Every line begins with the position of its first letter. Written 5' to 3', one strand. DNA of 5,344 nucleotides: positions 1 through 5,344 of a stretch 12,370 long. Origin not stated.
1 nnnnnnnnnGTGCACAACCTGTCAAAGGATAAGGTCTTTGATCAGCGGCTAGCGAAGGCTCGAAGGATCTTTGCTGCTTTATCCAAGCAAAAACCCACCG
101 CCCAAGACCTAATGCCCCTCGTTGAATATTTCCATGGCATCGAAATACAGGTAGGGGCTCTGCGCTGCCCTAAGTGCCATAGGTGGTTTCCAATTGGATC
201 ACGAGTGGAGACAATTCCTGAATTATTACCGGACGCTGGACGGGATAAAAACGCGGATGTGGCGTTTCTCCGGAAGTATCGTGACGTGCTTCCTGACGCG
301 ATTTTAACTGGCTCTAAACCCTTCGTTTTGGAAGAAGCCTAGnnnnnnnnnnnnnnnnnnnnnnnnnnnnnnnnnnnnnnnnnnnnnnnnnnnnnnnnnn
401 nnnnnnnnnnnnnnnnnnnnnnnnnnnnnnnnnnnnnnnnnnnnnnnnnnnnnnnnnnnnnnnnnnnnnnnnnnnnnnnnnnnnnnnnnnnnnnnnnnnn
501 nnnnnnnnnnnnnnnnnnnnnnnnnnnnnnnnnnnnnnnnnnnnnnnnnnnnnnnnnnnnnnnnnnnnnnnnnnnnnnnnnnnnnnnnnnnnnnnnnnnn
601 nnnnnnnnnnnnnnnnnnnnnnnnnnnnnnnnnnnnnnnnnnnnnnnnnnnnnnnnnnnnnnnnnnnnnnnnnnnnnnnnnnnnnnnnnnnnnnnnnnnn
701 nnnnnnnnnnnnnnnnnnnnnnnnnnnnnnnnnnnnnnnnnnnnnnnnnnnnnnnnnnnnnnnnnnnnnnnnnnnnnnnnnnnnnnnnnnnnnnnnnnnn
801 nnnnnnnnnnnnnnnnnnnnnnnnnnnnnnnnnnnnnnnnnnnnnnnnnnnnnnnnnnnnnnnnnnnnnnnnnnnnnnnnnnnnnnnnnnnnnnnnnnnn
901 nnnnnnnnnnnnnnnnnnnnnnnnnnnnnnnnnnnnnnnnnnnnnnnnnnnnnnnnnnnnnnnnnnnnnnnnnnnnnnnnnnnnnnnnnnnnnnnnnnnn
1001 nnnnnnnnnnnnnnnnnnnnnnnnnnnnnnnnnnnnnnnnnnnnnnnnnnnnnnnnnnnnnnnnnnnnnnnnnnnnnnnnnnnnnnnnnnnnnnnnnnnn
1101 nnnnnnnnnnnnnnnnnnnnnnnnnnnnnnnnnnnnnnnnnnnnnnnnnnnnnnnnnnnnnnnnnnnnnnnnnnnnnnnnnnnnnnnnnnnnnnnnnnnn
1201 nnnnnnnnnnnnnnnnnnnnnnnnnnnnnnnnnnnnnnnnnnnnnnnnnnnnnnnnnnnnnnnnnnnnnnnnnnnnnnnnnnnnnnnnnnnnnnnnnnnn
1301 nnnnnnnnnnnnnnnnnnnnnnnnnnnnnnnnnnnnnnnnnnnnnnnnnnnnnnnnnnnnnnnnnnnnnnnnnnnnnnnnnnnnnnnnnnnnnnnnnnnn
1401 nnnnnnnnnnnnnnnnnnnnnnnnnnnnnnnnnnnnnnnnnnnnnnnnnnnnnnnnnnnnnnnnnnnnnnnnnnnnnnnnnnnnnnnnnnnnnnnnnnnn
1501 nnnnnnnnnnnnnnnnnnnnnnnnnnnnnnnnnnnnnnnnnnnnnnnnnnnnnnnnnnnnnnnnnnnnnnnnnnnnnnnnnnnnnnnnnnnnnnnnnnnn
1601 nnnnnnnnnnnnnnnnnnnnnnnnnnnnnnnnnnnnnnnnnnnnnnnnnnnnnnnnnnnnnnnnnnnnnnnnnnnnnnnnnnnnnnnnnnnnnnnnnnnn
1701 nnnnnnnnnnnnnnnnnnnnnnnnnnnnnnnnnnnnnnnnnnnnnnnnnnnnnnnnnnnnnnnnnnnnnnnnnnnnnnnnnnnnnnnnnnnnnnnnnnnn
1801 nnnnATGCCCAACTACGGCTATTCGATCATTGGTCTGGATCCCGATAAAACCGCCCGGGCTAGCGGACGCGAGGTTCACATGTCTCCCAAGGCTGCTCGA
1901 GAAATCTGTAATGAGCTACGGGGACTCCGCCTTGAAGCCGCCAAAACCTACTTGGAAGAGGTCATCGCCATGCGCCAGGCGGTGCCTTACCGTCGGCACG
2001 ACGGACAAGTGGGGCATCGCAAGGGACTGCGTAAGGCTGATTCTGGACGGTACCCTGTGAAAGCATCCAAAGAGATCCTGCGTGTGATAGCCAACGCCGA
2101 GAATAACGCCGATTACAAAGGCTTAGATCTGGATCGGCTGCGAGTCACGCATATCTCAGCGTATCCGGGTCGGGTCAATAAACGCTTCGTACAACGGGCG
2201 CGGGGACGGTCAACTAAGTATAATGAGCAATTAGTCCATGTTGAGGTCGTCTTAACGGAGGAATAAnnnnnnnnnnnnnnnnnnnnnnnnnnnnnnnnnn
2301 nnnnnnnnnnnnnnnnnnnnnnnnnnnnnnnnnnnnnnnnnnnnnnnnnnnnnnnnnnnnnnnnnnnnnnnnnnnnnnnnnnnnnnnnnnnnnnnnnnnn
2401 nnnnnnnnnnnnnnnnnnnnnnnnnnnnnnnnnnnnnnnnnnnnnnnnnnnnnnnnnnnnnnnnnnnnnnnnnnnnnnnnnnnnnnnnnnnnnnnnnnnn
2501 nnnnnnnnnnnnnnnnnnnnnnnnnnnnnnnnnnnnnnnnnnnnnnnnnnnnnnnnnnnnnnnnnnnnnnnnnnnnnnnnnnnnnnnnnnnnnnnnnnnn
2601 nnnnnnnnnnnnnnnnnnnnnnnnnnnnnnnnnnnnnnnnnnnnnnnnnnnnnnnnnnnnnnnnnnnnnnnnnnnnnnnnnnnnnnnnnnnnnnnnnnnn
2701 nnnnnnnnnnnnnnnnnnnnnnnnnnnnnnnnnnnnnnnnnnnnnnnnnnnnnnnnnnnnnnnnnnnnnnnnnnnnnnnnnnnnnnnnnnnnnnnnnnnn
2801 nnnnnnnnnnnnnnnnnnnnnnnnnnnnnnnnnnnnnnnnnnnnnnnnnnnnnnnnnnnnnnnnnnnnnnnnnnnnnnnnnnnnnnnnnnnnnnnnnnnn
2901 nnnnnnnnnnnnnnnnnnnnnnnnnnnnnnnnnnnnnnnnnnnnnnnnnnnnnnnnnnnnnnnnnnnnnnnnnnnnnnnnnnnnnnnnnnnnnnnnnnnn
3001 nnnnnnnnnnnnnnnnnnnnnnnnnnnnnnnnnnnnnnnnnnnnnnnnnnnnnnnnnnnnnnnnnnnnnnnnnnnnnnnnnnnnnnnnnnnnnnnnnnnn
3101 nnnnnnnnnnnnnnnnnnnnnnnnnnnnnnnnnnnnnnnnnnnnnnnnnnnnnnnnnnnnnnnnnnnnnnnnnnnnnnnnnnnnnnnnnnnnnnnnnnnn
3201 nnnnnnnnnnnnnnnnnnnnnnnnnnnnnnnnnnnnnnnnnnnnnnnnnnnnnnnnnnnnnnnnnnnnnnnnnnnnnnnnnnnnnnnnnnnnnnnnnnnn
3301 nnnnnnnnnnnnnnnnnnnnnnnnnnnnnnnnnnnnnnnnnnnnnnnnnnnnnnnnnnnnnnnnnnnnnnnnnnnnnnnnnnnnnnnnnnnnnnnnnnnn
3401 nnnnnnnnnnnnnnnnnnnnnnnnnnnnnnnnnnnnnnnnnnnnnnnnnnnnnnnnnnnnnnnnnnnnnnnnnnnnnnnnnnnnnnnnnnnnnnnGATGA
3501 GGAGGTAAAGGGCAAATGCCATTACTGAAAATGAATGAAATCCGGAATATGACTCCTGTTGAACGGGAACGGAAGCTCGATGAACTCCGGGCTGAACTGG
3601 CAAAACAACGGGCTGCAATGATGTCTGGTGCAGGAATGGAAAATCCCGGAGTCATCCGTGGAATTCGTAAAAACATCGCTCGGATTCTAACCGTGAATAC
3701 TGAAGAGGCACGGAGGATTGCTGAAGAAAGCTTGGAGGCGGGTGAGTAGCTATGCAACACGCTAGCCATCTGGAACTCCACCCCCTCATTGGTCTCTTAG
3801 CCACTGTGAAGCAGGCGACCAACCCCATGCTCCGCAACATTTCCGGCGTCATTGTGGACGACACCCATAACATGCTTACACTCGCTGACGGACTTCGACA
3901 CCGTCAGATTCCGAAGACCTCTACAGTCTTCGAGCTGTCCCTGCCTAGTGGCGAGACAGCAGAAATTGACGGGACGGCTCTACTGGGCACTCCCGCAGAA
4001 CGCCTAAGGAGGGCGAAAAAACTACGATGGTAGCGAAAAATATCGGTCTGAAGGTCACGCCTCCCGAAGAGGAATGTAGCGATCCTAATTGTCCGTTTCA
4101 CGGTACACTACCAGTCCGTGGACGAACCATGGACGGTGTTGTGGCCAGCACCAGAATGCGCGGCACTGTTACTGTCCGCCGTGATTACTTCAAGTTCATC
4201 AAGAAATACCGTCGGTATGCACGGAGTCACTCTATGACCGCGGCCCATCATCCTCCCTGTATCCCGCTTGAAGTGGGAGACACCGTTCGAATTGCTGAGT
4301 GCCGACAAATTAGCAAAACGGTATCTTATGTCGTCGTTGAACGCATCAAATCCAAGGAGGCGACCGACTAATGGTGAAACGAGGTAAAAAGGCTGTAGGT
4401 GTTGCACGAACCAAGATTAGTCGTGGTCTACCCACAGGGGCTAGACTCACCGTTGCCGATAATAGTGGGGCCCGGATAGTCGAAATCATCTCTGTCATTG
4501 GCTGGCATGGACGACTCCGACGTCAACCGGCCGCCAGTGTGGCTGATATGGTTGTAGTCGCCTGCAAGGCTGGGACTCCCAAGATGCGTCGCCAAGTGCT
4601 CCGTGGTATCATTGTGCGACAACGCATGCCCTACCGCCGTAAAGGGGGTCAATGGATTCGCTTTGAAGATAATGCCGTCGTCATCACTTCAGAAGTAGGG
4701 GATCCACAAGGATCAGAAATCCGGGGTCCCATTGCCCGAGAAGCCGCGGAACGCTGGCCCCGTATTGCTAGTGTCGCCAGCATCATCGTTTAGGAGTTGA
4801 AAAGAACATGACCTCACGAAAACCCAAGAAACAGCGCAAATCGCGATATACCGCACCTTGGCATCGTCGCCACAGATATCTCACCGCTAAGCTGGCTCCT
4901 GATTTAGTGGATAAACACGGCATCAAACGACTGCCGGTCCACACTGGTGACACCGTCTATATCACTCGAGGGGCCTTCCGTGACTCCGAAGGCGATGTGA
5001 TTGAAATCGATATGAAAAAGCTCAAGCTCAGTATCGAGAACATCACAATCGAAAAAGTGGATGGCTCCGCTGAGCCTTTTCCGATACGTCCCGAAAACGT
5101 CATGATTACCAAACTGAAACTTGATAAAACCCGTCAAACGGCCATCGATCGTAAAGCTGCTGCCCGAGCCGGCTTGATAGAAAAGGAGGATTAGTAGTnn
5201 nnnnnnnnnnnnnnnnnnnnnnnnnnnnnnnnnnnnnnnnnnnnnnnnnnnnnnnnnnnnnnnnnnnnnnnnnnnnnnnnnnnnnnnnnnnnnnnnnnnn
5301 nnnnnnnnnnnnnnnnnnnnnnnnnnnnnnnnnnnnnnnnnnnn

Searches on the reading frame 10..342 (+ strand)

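Call 6: search_protein_families(library=ncbifam, proteins=[window:10-342:+])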
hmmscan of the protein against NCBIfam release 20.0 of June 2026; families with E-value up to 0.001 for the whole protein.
window:10-342:+ (110 aa): 1 family
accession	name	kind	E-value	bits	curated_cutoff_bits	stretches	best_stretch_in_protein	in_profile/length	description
NF038101.1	Trm112_arch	equivalog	8e-05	22.7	77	1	42-76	26-57/59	methytransferase partner Trm112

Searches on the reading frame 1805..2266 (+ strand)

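Call 5: search_protein_families(library=pfam, proteins=[window:1805-2266:+])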
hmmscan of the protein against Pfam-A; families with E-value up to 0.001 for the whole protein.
window:1805-2266:+ (153 aa): 1 family
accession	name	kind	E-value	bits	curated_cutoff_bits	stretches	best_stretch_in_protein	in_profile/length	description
PF00237.24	Ribosomal_L22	-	1.3e-24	86.8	28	1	19-151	1-104/104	Ribosomal protein L22p/L17e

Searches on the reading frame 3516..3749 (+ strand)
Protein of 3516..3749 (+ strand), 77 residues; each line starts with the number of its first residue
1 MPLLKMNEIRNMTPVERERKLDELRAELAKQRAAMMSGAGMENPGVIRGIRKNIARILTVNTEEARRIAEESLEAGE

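Call 5: search_protein_families(library=pfam, proteins=[window:3516-3749:+])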
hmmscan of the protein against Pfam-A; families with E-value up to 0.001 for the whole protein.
window:3516-3749:+ (77 aa): 1 family
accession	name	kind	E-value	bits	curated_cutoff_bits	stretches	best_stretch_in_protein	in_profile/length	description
PF00831.28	Ribosomal_L29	-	6.9e-16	58.4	24.5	1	7-63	1-56/57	Ribosomal L29 protein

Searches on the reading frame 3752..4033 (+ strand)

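Call 5: search_protein_families(library=pfam, proteins=[window:3752-4033:+])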
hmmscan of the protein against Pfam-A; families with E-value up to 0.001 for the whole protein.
window:3752-4033:+ (93 aa): 1 family
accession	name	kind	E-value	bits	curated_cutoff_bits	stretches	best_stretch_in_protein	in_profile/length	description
PF01868.21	RNase_P-MRP_p29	-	1.3e-17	63.9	27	1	9-86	5-83/84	Ribonuclease P/MRP, subunit p29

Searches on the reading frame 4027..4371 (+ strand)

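Call 5: search_protein_families(library=pfam, proteins=[window:4027-4371:+])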
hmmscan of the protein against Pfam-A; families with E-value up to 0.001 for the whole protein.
window:4027-4371:+ (114 aa): 1 family
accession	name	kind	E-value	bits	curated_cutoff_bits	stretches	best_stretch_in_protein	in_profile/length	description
PF00366.26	Ribosomal_S17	-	9.3e-24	83.8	25.9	1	37-105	1-68/68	Ribosomal protein S17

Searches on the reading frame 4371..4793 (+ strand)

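Call 5: search_protein_families(library=pfam, proteins=[window:4371-4793:+])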
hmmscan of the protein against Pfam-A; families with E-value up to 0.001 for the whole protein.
window:4371-4793:+ (140 aa): 1 family
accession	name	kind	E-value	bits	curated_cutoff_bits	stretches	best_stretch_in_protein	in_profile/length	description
PF00238.24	Ribosomal_L14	-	1.1e-37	129.1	23.6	1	22-140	4-122/122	Ribosomal protein L14p/L23e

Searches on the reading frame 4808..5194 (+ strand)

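Call 5: search_protein_families(library=pfam, proteins=[window:4808-5194:+])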
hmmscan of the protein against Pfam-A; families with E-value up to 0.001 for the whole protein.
window:4808-5194:+ (128 aa): 2 families
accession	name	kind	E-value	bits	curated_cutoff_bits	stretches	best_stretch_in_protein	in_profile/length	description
PF16906.11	Ribosomal_L26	-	8.9e-27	93.8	28.8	1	3-116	1-82/82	Ribosomal proteins L26 eukaryotic, L24P archaeal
PF00467.35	KOW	-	5.9e-06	26.4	22.3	1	47-77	2-32/32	KOW motif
